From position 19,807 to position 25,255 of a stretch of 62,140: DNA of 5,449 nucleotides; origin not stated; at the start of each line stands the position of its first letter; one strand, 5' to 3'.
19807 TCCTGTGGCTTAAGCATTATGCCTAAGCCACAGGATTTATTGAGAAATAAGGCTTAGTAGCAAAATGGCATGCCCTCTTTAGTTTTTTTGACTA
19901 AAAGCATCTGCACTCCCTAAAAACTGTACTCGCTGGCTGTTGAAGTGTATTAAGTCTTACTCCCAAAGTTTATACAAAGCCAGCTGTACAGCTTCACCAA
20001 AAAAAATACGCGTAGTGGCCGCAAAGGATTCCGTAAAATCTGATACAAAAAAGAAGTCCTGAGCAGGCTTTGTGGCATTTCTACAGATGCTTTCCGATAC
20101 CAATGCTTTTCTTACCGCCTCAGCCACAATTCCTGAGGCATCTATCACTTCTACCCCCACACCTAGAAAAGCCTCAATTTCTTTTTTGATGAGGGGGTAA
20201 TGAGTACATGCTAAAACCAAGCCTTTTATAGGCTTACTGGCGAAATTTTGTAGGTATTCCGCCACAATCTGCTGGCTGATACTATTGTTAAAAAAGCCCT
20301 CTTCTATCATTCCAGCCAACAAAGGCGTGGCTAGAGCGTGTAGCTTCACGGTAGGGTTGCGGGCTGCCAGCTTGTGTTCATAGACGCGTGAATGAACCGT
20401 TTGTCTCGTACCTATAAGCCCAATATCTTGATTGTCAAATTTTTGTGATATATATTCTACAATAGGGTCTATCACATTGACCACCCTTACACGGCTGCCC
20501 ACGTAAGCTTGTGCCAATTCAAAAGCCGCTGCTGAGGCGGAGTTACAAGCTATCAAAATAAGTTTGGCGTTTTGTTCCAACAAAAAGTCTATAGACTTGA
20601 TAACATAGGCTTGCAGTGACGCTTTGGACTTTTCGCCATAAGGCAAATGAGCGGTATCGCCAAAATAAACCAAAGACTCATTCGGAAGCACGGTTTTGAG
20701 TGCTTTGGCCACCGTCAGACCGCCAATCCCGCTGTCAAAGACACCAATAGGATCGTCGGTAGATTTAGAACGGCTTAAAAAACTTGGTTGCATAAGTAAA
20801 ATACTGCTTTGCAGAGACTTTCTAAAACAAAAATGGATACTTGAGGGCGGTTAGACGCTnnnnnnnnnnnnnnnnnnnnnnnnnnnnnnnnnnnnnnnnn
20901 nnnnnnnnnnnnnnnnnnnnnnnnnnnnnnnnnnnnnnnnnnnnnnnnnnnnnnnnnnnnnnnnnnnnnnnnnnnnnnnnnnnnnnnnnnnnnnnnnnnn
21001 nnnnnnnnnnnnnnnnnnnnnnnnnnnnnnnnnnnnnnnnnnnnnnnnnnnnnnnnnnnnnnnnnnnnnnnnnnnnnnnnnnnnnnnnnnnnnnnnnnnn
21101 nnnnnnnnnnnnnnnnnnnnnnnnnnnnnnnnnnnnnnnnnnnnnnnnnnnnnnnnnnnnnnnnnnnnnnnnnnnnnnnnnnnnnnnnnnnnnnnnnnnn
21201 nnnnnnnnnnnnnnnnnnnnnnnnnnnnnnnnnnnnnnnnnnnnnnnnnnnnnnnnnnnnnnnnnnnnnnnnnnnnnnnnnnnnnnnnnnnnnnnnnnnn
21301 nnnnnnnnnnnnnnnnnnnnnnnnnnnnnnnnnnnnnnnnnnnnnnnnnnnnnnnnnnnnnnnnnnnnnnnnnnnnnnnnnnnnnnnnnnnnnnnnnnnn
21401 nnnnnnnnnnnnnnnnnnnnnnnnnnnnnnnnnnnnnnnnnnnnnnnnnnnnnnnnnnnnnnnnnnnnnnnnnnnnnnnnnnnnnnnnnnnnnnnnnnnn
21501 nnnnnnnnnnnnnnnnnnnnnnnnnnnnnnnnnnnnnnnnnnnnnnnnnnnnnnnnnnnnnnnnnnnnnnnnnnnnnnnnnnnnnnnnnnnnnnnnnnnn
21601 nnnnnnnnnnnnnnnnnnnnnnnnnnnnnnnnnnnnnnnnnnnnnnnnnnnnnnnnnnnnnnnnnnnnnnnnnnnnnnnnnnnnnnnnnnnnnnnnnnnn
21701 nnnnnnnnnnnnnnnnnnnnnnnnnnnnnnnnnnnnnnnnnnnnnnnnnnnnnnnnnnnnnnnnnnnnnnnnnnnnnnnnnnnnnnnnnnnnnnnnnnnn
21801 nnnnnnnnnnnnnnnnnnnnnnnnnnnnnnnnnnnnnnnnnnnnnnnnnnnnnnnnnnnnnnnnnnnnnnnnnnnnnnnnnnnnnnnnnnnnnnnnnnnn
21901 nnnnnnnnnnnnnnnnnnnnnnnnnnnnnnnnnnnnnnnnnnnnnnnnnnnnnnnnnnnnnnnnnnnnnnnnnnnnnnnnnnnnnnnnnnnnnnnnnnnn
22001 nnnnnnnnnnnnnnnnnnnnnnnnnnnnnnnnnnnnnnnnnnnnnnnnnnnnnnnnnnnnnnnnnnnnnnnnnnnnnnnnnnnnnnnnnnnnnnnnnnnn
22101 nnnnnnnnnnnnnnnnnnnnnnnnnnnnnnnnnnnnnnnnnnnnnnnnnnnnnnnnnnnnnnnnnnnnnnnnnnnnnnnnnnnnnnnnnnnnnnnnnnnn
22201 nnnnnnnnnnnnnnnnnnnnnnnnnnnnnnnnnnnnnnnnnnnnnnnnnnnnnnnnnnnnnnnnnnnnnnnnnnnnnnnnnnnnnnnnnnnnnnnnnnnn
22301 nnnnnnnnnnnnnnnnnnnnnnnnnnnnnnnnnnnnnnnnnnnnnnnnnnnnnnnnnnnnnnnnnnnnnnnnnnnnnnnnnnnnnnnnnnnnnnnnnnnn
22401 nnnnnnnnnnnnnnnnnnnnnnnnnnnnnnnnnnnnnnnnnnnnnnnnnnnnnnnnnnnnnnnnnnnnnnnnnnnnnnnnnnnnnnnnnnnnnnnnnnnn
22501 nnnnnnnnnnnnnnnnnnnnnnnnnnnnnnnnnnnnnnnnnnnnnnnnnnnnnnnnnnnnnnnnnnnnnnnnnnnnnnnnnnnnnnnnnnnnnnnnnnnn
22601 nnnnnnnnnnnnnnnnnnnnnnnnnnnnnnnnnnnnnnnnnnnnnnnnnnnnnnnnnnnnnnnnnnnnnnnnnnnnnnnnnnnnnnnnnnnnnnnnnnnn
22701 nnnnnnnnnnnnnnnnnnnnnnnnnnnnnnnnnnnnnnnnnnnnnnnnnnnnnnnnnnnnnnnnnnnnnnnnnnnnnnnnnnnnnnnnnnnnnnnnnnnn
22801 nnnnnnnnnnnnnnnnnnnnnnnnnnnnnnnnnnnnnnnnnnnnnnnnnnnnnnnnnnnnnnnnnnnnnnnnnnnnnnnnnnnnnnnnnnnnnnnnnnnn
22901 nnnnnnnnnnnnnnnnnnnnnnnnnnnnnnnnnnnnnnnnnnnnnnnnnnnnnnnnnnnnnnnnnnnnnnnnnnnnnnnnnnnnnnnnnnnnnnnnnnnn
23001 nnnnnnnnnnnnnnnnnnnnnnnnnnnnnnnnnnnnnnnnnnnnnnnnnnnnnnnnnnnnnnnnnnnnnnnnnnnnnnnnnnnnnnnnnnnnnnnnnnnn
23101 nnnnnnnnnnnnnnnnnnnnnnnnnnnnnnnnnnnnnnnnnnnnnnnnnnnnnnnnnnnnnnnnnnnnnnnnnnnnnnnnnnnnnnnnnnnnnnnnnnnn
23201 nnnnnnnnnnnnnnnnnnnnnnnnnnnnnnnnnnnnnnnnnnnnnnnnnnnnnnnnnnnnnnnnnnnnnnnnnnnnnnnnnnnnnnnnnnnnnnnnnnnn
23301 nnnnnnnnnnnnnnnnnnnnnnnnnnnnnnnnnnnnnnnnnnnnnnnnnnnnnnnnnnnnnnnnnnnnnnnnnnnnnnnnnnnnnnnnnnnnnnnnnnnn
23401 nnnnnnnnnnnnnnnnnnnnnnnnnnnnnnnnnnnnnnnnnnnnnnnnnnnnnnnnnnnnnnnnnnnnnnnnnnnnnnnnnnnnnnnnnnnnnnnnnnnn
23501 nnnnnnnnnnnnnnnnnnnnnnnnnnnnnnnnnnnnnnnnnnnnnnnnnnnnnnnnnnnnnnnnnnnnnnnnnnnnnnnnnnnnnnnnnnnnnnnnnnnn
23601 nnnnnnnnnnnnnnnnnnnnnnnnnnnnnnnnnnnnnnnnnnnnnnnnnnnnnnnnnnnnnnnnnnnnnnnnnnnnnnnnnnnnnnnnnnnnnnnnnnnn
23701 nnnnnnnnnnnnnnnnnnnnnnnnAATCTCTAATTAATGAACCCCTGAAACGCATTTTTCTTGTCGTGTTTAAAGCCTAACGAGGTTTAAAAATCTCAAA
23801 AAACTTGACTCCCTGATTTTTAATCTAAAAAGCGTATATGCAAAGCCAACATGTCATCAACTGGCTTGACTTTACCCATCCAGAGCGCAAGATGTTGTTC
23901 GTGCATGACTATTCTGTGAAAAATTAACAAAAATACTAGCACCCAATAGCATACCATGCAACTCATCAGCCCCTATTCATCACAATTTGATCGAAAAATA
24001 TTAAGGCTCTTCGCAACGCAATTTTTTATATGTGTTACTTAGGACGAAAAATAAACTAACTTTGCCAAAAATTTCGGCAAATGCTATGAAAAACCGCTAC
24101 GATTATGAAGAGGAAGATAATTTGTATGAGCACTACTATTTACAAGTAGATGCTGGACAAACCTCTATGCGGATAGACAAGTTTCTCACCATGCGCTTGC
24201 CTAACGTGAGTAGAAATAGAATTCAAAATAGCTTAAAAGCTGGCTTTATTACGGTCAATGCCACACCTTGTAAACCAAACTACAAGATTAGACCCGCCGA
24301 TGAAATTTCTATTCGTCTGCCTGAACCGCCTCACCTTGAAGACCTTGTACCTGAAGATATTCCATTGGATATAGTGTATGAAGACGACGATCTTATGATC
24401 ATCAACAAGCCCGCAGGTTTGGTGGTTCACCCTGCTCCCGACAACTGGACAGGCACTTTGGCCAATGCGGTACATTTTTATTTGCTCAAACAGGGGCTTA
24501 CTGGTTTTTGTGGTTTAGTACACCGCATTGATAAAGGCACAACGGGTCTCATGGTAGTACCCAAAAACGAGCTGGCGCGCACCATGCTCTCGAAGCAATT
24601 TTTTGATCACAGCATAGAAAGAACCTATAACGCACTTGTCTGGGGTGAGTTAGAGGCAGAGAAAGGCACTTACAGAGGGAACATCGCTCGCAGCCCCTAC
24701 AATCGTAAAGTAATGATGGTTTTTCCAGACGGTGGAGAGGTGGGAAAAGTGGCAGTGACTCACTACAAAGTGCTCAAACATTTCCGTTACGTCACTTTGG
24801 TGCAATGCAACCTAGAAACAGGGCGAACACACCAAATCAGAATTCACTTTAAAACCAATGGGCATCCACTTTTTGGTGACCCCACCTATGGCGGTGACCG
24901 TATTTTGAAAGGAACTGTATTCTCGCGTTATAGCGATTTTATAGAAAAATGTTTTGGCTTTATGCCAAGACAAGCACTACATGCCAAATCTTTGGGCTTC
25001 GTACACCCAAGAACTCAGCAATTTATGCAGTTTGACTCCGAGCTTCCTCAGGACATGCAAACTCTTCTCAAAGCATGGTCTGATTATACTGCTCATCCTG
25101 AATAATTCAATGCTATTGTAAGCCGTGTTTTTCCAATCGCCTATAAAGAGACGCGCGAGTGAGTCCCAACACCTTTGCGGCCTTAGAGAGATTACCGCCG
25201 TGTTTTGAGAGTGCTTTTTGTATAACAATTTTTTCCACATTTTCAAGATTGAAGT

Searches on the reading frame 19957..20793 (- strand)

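Call 21: search_protein_families(library=pfam, proteins=[window:19957-20793:-], max_evalue=0.00001)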
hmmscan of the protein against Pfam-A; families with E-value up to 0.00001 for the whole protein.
window:19957-20793:- (278 aa): 1 family
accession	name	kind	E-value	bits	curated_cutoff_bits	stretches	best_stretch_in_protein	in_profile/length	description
PF01177.27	Asp_Glu_race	-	6.1e-18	65.8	31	1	30-226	18-210/211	Asp/Glu/Hydantoin racemase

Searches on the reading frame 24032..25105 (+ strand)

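Call 21: search_protein_families(library=pfam, proteins=[window:24032-25105:+], max_evalue=0.00001)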
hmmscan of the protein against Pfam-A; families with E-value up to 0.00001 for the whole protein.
window:24032-25105:+ (357 aa): 2 families
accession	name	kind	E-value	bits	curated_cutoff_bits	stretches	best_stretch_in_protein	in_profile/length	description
PF00849.27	PseudoU_synth_2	-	8.4e-30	104.4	26.8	1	120-274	1-151/152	RNA pseudouridylate synthase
PF01479.30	S4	-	1.4e-07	31.6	22.8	1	46-92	1-48/48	S4 domain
